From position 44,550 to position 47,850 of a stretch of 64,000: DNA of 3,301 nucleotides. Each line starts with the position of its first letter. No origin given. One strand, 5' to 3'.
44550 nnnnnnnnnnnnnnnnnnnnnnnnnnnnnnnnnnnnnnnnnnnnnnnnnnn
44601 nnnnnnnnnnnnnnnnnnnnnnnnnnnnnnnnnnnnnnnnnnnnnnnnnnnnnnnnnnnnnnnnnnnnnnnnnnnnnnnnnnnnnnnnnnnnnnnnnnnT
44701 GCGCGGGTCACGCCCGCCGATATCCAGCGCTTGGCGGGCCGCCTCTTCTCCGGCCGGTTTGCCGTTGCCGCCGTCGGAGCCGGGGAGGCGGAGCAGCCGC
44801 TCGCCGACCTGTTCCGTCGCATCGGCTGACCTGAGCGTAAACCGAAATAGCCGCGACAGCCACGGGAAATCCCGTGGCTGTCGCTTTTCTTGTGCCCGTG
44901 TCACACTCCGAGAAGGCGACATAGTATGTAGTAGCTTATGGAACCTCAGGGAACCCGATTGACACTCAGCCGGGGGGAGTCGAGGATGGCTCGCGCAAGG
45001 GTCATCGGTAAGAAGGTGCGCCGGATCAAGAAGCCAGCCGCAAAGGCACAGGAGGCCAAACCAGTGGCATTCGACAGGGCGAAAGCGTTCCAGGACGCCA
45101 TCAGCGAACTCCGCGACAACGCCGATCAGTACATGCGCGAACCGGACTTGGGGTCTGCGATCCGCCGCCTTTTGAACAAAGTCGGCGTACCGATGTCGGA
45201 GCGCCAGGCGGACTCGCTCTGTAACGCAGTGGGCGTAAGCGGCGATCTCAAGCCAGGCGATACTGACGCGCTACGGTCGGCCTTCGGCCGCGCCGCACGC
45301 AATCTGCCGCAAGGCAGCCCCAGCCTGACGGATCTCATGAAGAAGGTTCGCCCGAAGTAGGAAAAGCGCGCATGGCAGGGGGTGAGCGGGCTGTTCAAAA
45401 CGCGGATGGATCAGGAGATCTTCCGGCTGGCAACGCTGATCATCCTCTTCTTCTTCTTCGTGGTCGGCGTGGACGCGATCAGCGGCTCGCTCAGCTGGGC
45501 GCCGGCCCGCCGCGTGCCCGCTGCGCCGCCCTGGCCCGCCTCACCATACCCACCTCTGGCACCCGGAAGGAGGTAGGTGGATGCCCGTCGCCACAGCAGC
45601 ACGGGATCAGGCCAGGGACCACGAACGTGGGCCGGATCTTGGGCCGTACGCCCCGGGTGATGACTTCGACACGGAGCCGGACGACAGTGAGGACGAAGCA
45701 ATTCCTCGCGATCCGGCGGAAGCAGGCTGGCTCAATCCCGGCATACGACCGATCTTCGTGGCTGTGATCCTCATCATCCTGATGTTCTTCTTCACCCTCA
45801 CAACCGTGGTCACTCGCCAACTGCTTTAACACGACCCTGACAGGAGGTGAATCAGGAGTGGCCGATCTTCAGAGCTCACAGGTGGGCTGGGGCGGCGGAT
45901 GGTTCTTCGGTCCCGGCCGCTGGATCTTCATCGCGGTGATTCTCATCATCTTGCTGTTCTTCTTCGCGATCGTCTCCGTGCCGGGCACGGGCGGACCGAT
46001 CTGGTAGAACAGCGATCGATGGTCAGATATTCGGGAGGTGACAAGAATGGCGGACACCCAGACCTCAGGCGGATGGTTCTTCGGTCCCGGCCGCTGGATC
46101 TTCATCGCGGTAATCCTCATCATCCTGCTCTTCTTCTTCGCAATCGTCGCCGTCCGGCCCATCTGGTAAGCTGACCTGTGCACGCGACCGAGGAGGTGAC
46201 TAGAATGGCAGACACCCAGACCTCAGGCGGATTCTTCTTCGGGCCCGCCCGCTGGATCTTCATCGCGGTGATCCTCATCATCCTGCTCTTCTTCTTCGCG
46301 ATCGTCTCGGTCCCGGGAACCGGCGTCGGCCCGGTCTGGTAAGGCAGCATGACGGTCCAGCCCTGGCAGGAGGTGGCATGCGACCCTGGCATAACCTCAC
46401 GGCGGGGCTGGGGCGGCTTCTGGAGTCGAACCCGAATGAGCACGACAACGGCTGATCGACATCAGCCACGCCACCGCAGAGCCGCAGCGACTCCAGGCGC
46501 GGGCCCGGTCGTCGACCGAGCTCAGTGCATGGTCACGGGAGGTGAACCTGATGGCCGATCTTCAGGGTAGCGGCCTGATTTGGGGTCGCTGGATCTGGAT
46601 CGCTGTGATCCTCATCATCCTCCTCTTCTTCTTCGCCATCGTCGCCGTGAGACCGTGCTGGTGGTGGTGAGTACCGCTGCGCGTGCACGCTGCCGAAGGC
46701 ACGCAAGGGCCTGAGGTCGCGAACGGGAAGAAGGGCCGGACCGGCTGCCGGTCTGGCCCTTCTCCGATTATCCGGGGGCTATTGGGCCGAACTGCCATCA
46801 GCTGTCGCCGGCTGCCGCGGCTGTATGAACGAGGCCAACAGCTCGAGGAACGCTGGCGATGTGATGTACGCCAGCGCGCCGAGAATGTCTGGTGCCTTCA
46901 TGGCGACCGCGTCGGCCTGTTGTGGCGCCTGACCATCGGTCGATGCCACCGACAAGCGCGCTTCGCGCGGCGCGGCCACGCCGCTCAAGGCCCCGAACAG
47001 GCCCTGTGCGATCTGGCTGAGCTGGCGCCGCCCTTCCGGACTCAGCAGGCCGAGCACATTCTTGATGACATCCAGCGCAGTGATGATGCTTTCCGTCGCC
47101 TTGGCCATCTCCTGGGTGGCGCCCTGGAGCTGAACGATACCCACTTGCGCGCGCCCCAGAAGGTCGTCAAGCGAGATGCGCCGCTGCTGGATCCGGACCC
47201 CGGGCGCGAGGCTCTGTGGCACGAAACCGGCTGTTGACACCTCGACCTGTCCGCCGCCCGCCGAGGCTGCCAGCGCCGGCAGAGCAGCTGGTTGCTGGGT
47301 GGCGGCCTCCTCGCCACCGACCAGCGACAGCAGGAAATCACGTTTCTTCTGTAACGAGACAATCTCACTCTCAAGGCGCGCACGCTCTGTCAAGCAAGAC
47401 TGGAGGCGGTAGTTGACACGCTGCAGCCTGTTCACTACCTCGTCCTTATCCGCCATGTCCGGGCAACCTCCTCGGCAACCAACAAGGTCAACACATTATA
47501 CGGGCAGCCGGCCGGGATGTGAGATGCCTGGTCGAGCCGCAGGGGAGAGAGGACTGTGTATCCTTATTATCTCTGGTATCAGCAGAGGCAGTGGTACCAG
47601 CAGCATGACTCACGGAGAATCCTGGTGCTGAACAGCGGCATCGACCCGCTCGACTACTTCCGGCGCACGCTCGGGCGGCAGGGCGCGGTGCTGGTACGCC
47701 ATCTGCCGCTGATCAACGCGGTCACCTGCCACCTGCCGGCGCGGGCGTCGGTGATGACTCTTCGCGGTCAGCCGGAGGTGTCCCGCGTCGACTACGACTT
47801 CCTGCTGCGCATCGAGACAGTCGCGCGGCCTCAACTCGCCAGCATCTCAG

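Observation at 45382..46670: Tandem array of six paralogous tiny transmembrane peptide genes, four missing from the ORF track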

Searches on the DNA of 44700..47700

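Call 43: search_rna_families(source=window, start=44700, end=47700, threshold=evalue, max_evalue=1)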
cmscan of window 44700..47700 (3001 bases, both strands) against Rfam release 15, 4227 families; matches with E-value up to 1: 0.
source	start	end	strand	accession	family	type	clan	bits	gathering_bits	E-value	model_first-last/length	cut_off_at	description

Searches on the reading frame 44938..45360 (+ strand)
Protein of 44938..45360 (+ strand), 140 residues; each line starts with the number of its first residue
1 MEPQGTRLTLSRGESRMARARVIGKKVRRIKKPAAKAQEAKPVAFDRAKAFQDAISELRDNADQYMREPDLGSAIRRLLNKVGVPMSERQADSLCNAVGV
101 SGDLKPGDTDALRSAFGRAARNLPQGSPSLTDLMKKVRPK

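Call 7: search_protein_families(library=pfam, max_evalue=0.001, proteins=[window:44938-45360:+])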
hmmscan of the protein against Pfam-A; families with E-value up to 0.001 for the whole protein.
window:44938-45360:+ (140 aa): 0 families

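Call 26: find_related_loci(query=A2, collection=genome_contigs, flank=6000)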
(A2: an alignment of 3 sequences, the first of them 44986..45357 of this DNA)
Query A2 (124 aa) in genome_contigs; peptide patterns used: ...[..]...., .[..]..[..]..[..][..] (x = any residue, [..] = any of these).
75 stretches matched a pattern, but none encodes a relative of the query by tblastn (E <= 1e-3).

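Call 32: search_protein_families(library=pfam, max_evalue=10, proteins=[window:44986-45357:+])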
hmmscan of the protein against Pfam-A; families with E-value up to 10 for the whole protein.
seq(124 aa): 1 family
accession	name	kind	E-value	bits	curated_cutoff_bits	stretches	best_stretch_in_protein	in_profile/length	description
PF13480.13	Acetyltransf_6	-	0.1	13.2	22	1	9-64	2-60/143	Acetyltransferase (GNAT) domain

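Call 33: search_protein_families(library=ncbifam, max_evalue=10, proteins=[window:44986-45360:+])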
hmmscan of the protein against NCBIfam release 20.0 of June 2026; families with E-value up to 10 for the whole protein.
window:44986-45360:+ (124 aa): 0 families

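Call 42: find_homologous_proteins(query=A2, max_evalue=0.01)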
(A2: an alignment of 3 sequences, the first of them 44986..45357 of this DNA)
Query A2 (3 sequences) (124 aa, profile of the alignment): 2 proteins with E <= 0.01 among 1212 candidates.
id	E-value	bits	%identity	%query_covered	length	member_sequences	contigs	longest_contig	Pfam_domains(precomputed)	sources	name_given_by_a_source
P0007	5.6e-71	254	99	100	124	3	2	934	-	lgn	-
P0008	2.7e-64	233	58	100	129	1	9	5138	-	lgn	-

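Call 44: find_encoding_contigs(protein=P0008, flank=10000, max_places=10)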
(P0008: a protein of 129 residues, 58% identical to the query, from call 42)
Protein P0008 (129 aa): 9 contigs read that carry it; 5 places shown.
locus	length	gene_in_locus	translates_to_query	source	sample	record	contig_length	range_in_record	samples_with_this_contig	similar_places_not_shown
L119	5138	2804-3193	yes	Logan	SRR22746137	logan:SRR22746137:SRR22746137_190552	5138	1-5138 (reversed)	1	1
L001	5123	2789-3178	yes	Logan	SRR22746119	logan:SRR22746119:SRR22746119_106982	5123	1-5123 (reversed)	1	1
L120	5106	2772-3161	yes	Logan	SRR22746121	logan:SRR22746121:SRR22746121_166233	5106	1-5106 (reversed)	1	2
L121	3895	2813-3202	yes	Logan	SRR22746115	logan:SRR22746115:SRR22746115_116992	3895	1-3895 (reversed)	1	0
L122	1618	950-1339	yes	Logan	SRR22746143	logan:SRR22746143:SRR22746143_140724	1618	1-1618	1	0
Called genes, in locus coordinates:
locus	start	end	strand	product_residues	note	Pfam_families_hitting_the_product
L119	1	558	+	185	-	?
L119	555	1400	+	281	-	PF01261:AP_endonuc_2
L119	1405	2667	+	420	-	PF00675:Peptidase_M16, PF05193:Peptidase_M16_C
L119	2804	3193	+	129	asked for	-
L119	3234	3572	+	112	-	-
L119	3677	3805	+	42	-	-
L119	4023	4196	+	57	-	-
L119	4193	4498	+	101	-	-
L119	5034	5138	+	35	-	?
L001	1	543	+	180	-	?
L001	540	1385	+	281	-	PF01261:AP_endonuc_2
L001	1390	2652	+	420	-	PF00675:Peptidase_M16, PF05193:Peptidase_M16_C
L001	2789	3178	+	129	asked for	-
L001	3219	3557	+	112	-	-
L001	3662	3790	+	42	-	-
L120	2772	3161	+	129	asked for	-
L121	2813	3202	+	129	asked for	-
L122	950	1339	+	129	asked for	-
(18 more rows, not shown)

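Call 45: find_encoding_contigs(protein=P0007, flank=10000, max_places=10)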
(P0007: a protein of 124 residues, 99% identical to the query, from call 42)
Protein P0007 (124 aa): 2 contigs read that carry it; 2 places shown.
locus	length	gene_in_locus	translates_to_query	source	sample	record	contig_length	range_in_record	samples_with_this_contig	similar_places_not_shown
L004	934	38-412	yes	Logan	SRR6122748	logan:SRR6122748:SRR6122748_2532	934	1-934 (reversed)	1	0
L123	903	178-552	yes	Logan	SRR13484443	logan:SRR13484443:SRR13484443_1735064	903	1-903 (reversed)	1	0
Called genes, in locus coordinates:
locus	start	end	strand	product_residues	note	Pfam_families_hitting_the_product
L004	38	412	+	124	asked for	-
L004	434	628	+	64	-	-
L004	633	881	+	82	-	-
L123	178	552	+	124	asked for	-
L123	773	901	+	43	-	?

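Call 68: predict_structure(alignment_id=A2)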
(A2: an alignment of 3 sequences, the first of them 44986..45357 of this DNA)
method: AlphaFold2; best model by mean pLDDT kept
length: 124 residues; sequences in the alignment: 3
mean_pLDDT: 65.5   pTM: 0.50
mean pLDDT of the five models: 65.5, 63.0, 56.3, 54.0, 51.3
residues with pLDDT >= 90: 0; 70-90: 63; 50-70: 28; < 50: 33
segments of 3 or more residues with pLDDT < 50: 1-3, 5-27, 120-124
pLDDT, mean of each block of 10 residues (from residue 1): 45 42 48 78 84 81 81 79 67 78 65 50 41
secondary structure, 60 per line:
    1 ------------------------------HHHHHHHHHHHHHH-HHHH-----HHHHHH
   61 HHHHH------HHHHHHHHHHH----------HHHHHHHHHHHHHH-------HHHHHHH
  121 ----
elements in order: H31-44 H46-49 H55-65 H72-82 H93-106 H114-120

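Call 71: fold_search(model_id=the predicted structure, library=pdb)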
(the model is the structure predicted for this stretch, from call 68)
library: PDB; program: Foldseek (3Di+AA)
matches with E <= 10: 81; with E <= 0.001: 0
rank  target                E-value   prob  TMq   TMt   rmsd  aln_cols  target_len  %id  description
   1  4zcv_B                6.1e-01  0.69  0.36  0.31   6.3        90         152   16  Structure of calcium-bound regulatory domain of the human ATP-Mg/Pi carrier in the P212121 form (released 2015-07-22)
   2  4zcv_A                7.5e-01  0.63  0.37  0.31   6.7        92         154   16  Structure of calcium-bound regulatory domain of the human ATP-Mg/Pi carrier in the P212121 form (released 2015-07-22)
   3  4q04_A                7.5e-01  0.35  0.30  0.21   7.0        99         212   16  Crystal structure of URE3-BP from Entomaeba histolytica without calcium (released 2014-04-23)
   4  4zcu_C                7.9e-01  0.47  0.33  0.28   6.9        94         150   15  Structure of calcium-bound regulatory domain of the human ATP-Mg/Pi carrier in the P2 form (released 2015-07-22)
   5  4zcu_A                1.0e+00  0.44  0.35  0.30   6.7        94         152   16  Structure of calcium-bound regulatory domain of the human ATP-Mg/Pi carrier in the P2 form (released 2015-07-22)
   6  4zcu_B                1.3e+00  0.41  0.36  0.31   6.4        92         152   15  Structure of calcium-bound regulatory domain of the human ATP-Mg/Pi carrier in the P2 form (released 2015-07-22)
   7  1aep                  1.8e+00  0.07  0.17  0.14  15.5       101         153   21  MOLECULAR STRUCTURE OF AN APOLIPOPROTEIN DETERMINED AT 2.5-ANGSTROMS RESOLUTION (released 1994-01-31)
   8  9o8p_B                1.9e+00  0.16  0.24  0.06  13.2        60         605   15  CryoEM structure of M. mazei topoisomerase VI-minicircle DNA complex (released 2026-02-25)
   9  2lch_MODEL_1_A        2.7e+00  0.07  0.22  0.23   9.1       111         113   14  Solution NMR Structure of a Protein With a Redesigned Hydrophobic Core, Northeast Structural Genomics Consorti (released 2011-05-25)
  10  5ynx_A                2.8e+00  0.08  0.25  0.26  18.1       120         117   13  Structure of house dust mite allergen Der f 21 in PEG400 (released 2019-03-13)
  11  1wxq                  3.0e+00  0.25  0.36  0.15   6.4        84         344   18  Crystal Structure of GTP binding protein from Pyrococcus horikoshii OT3 (released 2006-04-18)
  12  4k0d_B                3.1e+00  0.14  0.34  0.31   9.2       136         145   17  Periplasmic sensor domain of sensor histidine kinase, Adeh_2942 (released 2013-06-12)
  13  9had_C                3.5e+00  0.07  0.23  0.25   9.9       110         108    8  Der f 21 dust mite allergen with computationally designed DerF21_b10 binder (released 2024-12-18)
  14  5mdv_r                3.5e+00  0.07  0.17  0.18  15.0        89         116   16  Structure of ArfA and RF2 bound to the 70S ribosome (accommodated state) (released 2016-12-14)
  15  3sia                  3.7e+00  0.12  0.28  0.19   7.0       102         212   17  Crystal structure of URE3-binding protein, (D127A,N129A) mutant, iodide phased (released 2011-06-29)
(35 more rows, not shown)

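Call 78: search_protein_families(library=phrogs, max_evalue=0.01, proteins=[window:44986-45360:+])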
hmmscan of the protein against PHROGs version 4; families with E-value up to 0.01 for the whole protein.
window:44986-45360:+ (124 aa): 0 families

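Call 79: search_protein_families(library=padloc, max_evalue=0.01, proteins=[window:44986-45360:+])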
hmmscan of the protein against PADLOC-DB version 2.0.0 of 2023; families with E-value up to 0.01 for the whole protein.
window:44986-45360:+ (124 aa): 0 families

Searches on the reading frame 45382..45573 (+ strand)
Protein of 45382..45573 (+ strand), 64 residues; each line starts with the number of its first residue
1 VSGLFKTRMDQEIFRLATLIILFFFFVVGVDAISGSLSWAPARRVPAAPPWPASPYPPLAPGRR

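Call 3: search_protein_families(library=pfam, max_evalue=10, proteins=[window:45382-45573:+])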
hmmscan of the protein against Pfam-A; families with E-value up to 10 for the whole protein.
seq(64 aa): 0 families

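Call 4: search_protein_families(library=ncbifam, max_evalue=10, proteins=[window:45382-45573:+])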
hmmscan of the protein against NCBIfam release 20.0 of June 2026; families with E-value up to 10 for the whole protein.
seq(64 aa): 0 families

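Call 47: list_cluster_members(proteins=[window:45382-45573:+, window:45581-45826:+, window:45858-46004:+, window:46047-46166:+, window:46038-46166:+, window:46205-46339:+, window:46551-46667:+, window:46542-46667:+, window:44986-45357:+])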
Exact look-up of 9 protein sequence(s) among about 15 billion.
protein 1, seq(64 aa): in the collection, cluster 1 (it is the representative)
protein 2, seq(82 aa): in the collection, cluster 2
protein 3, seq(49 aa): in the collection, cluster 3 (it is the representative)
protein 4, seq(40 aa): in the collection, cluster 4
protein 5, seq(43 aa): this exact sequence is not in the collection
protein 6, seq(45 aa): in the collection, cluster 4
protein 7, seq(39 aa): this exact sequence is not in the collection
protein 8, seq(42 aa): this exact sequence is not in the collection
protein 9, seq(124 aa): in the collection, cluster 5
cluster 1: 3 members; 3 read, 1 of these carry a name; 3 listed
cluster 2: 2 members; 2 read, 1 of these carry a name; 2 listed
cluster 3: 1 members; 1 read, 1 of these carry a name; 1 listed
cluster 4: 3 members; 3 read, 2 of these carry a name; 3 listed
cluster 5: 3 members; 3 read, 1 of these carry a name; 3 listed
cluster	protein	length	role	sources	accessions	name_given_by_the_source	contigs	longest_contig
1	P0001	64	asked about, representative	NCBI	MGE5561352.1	MAG: hypothetical protein ACM3XN_09965 [Chloroflexota bacterium]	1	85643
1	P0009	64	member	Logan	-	-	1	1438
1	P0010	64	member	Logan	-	-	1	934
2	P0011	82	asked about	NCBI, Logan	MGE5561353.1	MAG: hypothetical protein ACM3XN_09970 [Chloroflexota bacterium]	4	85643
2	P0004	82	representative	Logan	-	-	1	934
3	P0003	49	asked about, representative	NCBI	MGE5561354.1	MAG: hypothetical protein ACM3XN_09975 [Chloroflexota bacterium]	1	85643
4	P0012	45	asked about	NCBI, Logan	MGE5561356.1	MAG: hypothetical protein ACM3XN_09985 [Chloroflexota bacterium]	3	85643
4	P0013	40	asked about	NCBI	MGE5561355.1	MAG: hypothetical protein ACM3XN_09980 [Chloroflexota bacterium]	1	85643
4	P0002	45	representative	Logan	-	-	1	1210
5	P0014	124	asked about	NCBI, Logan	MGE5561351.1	MAG: hypothetical protein ACM3XN_09960 [Chloroflexota bacterium]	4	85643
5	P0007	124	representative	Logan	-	-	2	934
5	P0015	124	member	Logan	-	-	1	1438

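Call 78: search_protein_families(library=phrogs, max_evalue=0.01, proteins=[window:45382-45573:+])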
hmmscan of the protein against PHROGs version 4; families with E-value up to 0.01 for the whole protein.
seq(64 aa): 0 families

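Call 79: search_protein_families(library=padloc, max_evalue=0.01, proteins=[window:45382-45573:+])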
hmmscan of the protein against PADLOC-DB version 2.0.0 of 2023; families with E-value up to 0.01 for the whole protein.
seq(64 aa): 0 families
